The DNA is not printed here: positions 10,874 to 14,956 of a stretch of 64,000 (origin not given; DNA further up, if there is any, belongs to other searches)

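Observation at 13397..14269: ~290-aa Asp-box beta-propeller-like domain inserted inside a molybdo/tungstopterin catalytic subunit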

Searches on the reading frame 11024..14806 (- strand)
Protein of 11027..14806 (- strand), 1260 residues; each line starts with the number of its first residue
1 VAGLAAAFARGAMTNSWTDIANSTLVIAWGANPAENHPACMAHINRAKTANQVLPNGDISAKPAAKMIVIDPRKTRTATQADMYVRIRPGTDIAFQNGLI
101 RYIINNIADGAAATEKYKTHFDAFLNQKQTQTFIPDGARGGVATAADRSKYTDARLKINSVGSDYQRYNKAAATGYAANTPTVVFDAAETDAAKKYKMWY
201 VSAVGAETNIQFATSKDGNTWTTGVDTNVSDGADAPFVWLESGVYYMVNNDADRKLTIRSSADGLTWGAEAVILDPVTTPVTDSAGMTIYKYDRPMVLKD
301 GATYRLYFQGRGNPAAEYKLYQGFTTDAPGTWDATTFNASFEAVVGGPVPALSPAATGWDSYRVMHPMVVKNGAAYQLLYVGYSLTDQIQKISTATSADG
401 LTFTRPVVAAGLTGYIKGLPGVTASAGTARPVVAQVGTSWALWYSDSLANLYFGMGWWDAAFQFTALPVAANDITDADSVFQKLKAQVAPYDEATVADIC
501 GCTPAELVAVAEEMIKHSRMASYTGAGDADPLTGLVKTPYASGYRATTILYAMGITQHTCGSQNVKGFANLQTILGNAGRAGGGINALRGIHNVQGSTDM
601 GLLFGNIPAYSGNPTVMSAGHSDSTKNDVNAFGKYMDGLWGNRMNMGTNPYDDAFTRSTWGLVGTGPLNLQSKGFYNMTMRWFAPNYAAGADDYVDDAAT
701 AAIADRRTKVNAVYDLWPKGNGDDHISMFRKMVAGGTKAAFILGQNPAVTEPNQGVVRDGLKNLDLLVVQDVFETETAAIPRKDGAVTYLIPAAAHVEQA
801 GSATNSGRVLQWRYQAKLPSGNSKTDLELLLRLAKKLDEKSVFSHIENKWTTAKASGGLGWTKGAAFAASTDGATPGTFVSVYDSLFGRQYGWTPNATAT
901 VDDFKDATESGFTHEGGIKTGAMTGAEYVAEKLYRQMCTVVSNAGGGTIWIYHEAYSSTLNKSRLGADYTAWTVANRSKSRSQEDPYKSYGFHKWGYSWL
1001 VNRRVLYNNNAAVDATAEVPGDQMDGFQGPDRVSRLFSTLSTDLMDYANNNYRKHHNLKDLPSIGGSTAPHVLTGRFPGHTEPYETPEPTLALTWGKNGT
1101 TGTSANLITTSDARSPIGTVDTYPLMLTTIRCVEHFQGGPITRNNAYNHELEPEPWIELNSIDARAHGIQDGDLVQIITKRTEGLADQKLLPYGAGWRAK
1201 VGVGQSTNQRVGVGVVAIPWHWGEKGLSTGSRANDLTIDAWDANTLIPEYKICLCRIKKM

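Call 10: find_homologous_proteins(query=window:11027-14806:-, max_evalue=1e-20)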
Query window:11027-14806:- (1260 aa): 466 proteins with E <= 1e-20 among 8000 candidates; the best 120 are listed.
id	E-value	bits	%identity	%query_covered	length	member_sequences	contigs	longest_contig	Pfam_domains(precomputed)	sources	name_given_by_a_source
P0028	0.0e+0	2803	97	99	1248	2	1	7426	PF00384.28,PF01568.28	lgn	-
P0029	0.0e+0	2099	74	99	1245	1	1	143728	PF00384.28,PF01568.28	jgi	-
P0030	0.0e+0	1552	59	100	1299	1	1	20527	PF00384.28,PF01568.28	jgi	-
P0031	0.0e+0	1396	54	99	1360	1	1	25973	PF00384.28,PF01568.28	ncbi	-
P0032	1.7e-286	972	52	63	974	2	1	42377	PF00384.28,PF01568.28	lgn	-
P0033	3.1e-285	968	53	63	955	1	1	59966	PF00384.28,PF01568.28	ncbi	-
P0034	1.5e-279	949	53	63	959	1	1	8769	PF00384.28,PF01568.28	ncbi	-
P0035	1.4e-277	942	53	63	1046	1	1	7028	PF00384.28,PF01568.28,PF27730.1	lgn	-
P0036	1.5e-277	942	51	63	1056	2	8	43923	PF00384.28,PF01568.28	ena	-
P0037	8.4e-277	940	51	63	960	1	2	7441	PF00384.28,PF01568.28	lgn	-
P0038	1.8e-276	939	51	62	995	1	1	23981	PF00384.28,PF01568.28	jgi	-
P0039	2.7e-276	938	52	63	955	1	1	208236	PF00384.28,PF01568.28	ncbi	-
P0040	3.4e-276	938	52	63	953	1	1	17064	PF00384.28,PF01568.28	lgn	-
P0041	4.4e-276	937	52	63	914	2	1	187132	PF00384.28,PF01568.28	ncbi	-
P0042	5.0e-275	934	52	63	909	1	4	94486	PF00384.28,PF01568.28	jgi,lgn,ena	-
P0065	4.9e-264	898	41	99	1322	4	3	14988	PF00384.28,PF01568.28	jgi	jgi:anaerobic selenocysteine-containing dehydrogenase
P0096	8.7e-253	860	57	29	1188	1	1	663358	PF00384.28,PF01568.28,PF27730.1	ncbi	-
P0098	9.7e-253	860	49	62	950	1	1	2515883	PF00384.28,PF01568.28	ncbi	-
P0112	8.7e-247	840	43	47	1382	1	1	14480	PF00384.28,PF01568.28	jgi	jgi:anaerobic selenocysteine-containing dehydrogenase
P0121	2.1e-242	826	48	62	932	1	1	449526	PF00384.28,PF01568.28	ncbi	-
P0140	6.4e-231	788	48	64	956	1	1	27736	PF00384.28,PF01568.28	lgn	-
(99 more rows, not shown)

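Call 15: search_protein_families(library=pfam, proteins=[P0035, P0096], max_evalue=0.01)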
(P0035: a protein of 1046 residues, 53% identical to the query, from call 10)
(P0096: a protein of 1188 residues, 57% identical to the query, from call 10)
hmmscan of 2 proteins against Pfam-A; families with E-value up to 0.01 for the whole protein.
P0035 (1046 aa): 2 families
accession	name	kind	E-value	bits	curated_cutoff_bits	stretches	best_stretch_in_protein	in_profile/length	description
PF00384.28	Molybdopterin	-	1.1e-26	94.1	24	1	2-625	99-352/353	Molybdopterin oxidoreductase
PF01568.27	Molydop_binding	-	4.2e-15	56.2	26.8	2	910-966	1-56/110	Molydopterin dinucleotide binding domain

P0096 (1188 aa): 2 families
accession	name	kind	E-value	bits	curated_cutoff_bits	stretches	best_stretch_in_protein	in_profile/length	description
PF00384.28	Molybdopterin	-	3.2e-21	76.2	24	1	2-679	99-349/353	Molybdopterin oxidoreductase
PF01568.27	Molydop_binding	-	3.2e-16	59.8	26.8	1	1051-1181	1-109/110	Molydopterin dinucleotide binding domain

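Call 20: find_encoding_contigs(protein=P0031, flank=10000, max_places=3)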
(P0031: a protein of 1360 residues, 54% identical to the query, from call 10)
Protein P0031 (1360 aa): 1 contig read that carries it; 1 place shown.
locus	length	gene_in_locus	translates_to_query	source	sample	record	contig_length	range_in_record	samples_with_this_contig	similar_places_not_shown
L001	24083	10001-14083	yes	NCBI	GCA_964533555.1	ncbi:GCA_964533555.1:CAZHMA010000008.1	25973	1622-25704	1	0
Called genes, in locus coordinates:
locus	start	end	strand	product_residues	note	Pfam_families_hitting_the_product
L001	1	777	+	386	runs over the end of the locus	PF00155:Aminotran_1_2, PF00266:Aminotran_5, PF01212:Beta_elim_lyase, PF01053:Cys_Met_Meta_PP, PF01041:DegT_DnrJ_EryC1 (weak)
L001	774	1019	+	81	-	PF11823:Se_S_carrier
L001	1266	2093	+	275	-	PF01292:Ni_hydr_CYTB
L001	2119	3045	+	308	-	PF14522:Cytochrome_C7 (faint), PF14537:Cytochrom_c3_2 (faint)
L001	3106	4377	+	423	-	PF14522:Cytochrome_C7 (faint), PF14537:Cytochrom_c3_2 (faint), PF02085:Cytochrom_CIII (faint), PF22113:Mtrc-MtrF_II-IV_dom (weak)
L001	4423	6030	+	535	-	PF02085:Cytochrom_CIII (faint), PF14522:Cytochrome_C7 (faint), PF14537:Cytochrom_c3_2 (faint), PF22113:Mtrc-MtrF_II-IV_dom (faint)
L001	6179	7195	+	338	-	PF24575:TPR_Slam (faint), PF13371:TPR_9 (faint), PF14561:TPR_20 (faint), PF13432:TPR_16 (weak), PF14559:TPR_19 (weak), PF13424:TPR_12, PF00515:TPR_1 (weak), PF13181:TPR_8 (weak), +8 more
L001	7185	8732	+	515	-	PF06739:SBBP (faint), PF20067:SSL_N (faint), PF25021:TEN_NHL (faint), PF24684:Vgb_lyase (faint), PF17170:DUF5128 (faint), PF08450:SGL (weak), PF01436:NHL (weak)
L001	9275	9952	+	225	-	PF10518:TAT_signal (weak), PF04879:Molybdop_Fe4S4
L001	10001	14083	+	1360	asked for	PF00384:Molybdopterin, PF01568:Molydop_binding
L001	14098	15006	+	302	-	PF13247:Fer4_11 (faint)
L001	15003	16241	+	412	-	PF22113:Mtrc-MtrF_II-IV_dom (faint), PF00034:Cytochrom_C (faint), PF09699:Paired_CXXCH_1 (faint), PF14522:Cytochrome_C7 (faint)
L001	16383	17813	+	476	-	-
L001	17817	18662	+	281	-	-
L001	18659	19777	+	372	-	PF25021:TEN_NHL (faint), PF01436:NHL (faint)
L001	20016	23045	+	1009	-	PF14522:Cytochrome_C7 (faint), PF14537:Cytochrom_c3_2 (faint), PF09699:Paired_CXXCH_1 (faint), PF03264:Cytochrom_NNT (weak), PF13517:FG-GAP_3 (faint), PF01839:FG-GAP (faint)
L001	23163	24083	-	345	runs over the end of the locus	PF12229:PG_binding_4, PF03734:YkuD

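Call 21: find_encoding_contigs(protein=P0029, flank=10000, max_places=3)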
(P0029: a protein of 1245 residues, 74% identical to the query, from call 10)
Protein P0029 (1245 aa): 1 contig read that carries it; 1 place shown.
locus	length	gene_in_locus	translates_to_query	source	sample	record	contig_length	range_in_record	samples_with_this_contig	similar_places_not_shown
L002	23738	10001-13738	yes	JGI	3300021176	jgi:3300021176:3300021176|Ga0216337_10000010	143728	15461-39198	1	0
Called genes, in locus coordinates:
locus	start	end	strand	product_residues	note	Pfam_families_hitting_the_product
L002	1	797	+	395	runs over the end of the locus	PF00155:Aminotran_1_2, PF00266:Aminotran_5, PF01212:Beta_elim_lyase (weak), PF01041:DegT_DnrJ_EryC1 (weak)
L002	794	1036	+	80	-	PF11823:Se_S_carrier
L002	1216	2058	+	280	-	PF01292:Ni_hydr_CYTB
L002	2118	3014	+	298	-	PF14522:Cytochrome_C7 (faint), PF22113:Mtrc-MtrF_II-IV_dom (faint), PF14537:Cytochrom_c3_2 (faint)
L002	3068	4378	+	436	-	PF14522:Cytochrome_C7 (faint), PF14537:Cytochrom_c3_2 (faint), PF02085:Cytochrom_CIII (faint)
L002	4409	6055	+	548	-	PF02085:Cytochrom_CIII (faint), PF14537:Cytochrom_c3_2 (faint), PF22113:Mtrc-MtrF_II-IV_dom (faint), PF14522:Cytochrome_C7 (weak)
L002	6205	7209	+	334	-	PF14561:TPR_20 (faint), PF23914:TPR_CcmH_CycH (faint), PF13371:TPR_9 (faint), PF13414:TPR_11 (faint), PF13424:TPR_12 (faint), PF13432:TPR_16 (faint), PF14559:TPR_19 (faint), PF00515:TPR_1 (faint), +5 more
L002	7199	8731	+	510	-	PF08450:SGL (faint), PF17170:DUF5128 (weak), PF01436:NHL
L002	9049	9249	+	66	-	-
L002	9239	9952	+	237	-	PF10518:TAT_signal (weak), PF04879:Molybdop_Fe4S4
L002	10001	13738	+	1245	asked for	PF00384:Molybdopterin, PF01568:Molydop_binding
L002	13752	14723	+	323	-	PF12838:Fer4_7 (weak), PF13247:Fer4_11 (weak)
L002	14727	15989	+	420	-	PF14522:Cytochrome_C7 (faint), PF22113:Mtrc-MtrF_II-IV_dom (faint), PF09699:Paired_CXXCH_1 (weak)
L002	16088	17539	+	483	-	-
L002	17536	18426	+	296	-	-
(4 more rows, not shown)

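Call 37: find_encoding_contigs(protein=P0065, flank=10000, max_places=2)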
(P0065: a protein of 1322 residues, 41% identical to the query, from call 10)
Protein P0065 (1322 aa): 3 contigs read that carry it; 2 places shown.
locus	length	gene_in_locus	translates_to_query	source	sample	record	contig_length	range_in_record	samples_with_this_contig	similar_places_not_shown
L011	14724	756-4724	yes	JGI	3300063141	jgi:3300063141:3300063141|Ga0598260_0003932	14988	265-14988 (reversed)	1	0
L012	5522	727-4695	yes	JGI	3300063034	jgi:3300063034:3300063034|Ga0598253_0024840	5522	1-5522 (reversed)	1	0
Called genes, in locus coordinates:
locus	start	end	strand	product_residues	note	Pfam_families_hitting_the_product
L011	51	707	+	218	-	PF10518:TAT_signal (weak), PF04879:Molybdop_Fe4S4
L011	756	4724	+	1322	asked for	PF00384:Molybdopterin, PF01568:Molydop_binding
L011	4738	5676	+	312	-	PF13247:Fer4_11 (weak)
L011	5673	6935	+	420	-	PF14537:Cytochrom_c3_2 (faint), PF22113:Mtrc-MtrF_II-IV_dom (faint), PF09699:Paired_CXXCH_1 (faint)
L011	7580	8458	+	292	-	-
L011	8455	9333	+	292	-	-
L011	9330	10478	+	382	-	PF01436:NHL (faint)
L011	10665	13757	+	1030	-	PF09699:Paired_CXXCH_1 (faint), PF14522:Cytochrome_C7 (faint), PF14537:Cytochrom_c3_2 (faint), PF22113:Mtrc-MtrF_II-IV_dom (faint)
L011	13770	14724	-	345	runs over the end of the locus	PF12229:PG_binding_4, PF03734:YkuD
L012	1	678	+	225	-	?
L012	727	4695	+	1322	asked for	PF00384:Molybdopterin, PF01568:Molydop_binding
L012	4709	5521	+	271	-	?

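Call 38: find_encoding_contigs(protein=P0112, flank=10000, max_places=2)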
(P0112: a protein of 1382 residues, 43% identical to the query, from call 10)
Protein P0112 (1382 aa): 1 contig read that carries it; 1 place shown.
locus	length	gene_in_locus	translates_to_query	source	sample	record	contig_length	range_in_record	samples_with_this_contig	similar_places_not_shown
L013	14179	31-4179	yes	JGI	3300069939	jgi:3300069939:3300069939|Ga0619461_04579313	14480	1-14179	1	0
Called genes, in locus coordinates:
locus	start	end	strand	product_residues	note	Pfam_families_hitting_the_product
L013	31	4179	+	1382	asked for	PF00384:Molybdopterin, PF01568:Molydop_binding (faint)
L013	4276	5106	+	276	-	PF13247:Fer4_11 (faint)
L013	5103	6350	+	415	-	PF14537:Cytochrom_c3_2 (faint), PF22113:Mtrc-MtrF_II-IV_dom (faint), PF00034:Cytochrom_C (faint), PF09699:Paired_CXXCH_1 (faint), PF14522:Cytochrome_C7 (faint)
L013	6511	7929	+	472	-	-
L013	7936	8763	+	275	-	-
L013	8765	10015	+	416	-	PF01436:NHL (faint), PF25021:TEN_NHL (faint)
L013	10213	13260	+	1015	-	PF14537:Cytochrom_c3_2 (faint), PF09699:Paired_CXXCH_1 (faint), PF14522:Cytochrome_C7 (faint), PF22113:Mtrc-MtrF_II-IV_dom (weak), PF01839:FG-GAP (faint), PF13517:FG-GAP_3 (faint), PF22113:Mtrc-MtrF_II-IV_dom (weak)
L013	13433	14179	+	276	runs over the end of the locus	PF03705:CheR_N, PF08242:Methyltransf_12 (faint), PF01739:CheR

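Call 39: find_encoding_contigs(protein=P0032, flank=10000, max_places=2)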
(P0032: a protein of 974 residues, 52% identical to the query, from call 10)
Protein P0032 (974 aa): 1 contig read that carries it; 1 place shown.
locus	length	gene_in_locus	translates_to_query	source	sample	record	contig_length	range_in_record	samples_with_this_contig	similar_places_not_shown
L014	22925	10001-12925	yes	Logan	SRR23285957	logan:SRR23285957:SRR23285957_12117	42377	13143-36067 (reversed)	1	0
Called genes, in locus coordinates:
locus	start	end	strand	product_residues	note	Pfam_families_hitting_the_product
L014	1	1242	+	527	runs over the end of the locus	PF00535:Glycos_transf_2, PF13641:Glyco_tranf_2_3, PF13506:Glyco_transf_21, PF13632:Glyco_trans_2_3, PF03552:Cellulose_synt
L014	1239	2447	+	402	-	PF02156:Glyco_hydro_26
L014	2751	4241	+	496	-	-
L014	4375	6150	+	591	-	PF14870:PSII_BNR (faint)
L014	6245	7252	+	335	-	PF13432:TPR_16 (faint), PF24575:TPR_Slam (faint), PF12895:ANAPC3 (faint), PF13371:TPR_9 (faint), PF23914:TPR_CcmH_CycH (weak), PF13424:TPR_12 (weak), PF13414:TPR_11 (weak), PF14559:TPR_19 (weak), +9 more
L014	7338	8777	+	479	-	PF08450:SGL (faint), PF25021:TEN_NHL (faint), PF01436:NHL, PF06739:SBBP (faint), PF24684:Vgb_lyase (weak), PF01436:NHL (weak), PF17170:DUF5128 (weak), PF01436:NHL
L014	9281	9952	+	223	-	PF10518:TAT_signal (weak), PF04879:Molybdop_Fe4S4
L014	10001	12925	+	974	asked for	PF00384:Molybdopterin, PF01568:Molydop_binding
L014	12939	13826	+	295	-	PF13247:Fer4_11 (faint), PF12838:Fer4_7 (weak)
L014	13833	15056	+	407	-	PF14522:Cytochrome_C7 (faint), PF22113:Mtrc-MtrF_II-IV_dom (faint), PF09699:Paired_CXXCH_1 (weak)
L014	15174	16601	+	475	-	-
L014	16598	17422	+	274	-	-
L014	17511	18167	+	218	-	-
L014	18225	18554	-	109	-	-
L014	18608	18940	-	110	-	-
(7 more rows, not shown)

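Call 63: list_cluster_members(proteins=[P0098, P0031, P0028, P0041, P0039])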
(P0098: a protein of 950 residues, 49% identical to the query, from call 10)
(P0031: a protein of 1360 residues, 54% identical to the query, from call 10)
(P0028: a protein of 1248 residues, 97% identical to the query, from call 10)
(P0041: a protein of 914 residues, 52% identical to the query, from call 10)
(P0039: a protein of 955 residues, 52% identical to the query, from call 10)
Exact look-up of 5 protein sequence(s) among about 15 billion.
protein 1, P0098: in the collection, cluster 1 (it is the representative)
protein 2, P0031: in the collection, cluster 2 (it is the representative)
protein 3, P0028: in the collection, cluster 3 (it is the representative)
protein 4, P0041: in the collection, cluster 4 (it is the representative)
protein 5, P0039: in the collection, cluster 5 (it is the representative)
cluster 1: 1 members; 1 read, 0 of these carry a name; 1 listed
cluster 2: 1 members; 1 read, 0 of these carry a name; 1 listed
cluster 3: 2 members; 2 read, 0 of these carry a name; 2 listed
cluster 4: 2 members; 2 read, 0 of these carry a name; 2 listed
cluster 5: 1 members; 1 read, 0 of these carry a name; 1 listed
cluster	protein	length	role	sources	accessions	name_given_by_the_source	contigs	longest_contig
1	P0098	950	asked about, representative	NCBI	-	-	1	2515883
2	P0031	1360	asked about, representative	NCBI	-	-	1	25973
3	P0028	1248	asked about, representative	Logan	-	-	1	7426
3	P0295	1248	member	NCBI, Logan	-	-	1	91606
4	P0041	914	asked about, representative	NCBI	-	-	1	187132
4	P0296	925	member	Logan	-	-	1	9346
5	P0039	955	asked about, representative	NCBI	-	-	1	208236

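Call 64: find_encoding_contigs(protein=window:11024-14770:-, flank=2000, max_places=3)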
Protein window:11024-14770:- (1248 aa): no gene with exactly this product is on record in the collection.

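Call 66: find_encoding_contigs(protein=P0295, flank=3000, max_places=3)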
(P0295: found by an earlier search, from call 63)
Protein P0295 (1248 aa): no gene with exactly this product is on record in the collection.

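Call 67: find_encoding_contigs(protein=P0028, flank=3000, max_places=2)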
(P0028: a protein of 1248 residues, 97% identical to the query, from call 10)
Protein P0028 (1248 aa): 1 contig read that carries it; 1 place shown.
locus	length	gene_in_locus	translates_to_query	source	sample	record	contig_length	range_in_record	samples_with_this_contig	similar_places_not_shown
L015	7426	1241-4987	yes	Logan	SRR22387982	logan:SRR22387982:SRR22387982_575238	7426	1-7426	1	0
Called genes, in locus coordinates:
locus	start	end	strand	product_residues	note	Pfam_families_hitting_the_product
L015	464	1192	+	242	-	PF10518:TAT_signal (weak), PF04879:Molybdop_Fe4S4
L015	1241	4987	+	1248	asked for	PF00384:Molybdopterin, PF01568:Molydop_binding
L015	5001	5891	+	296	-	PF13247:Fer4_11 (faint), PF13187:Fer4_9 (faint)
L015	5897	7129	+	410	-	PF14522:Cytochrome_C7 (faint), PF14537:Cytochrom_c3_2 (faint), PF22113:Mtrc-MtrF_II-IV_dom (faint), PF00034:Cytochrom_C (faint), PF09699:Paired_CXXCH_1 (faint)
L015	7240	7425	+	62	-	?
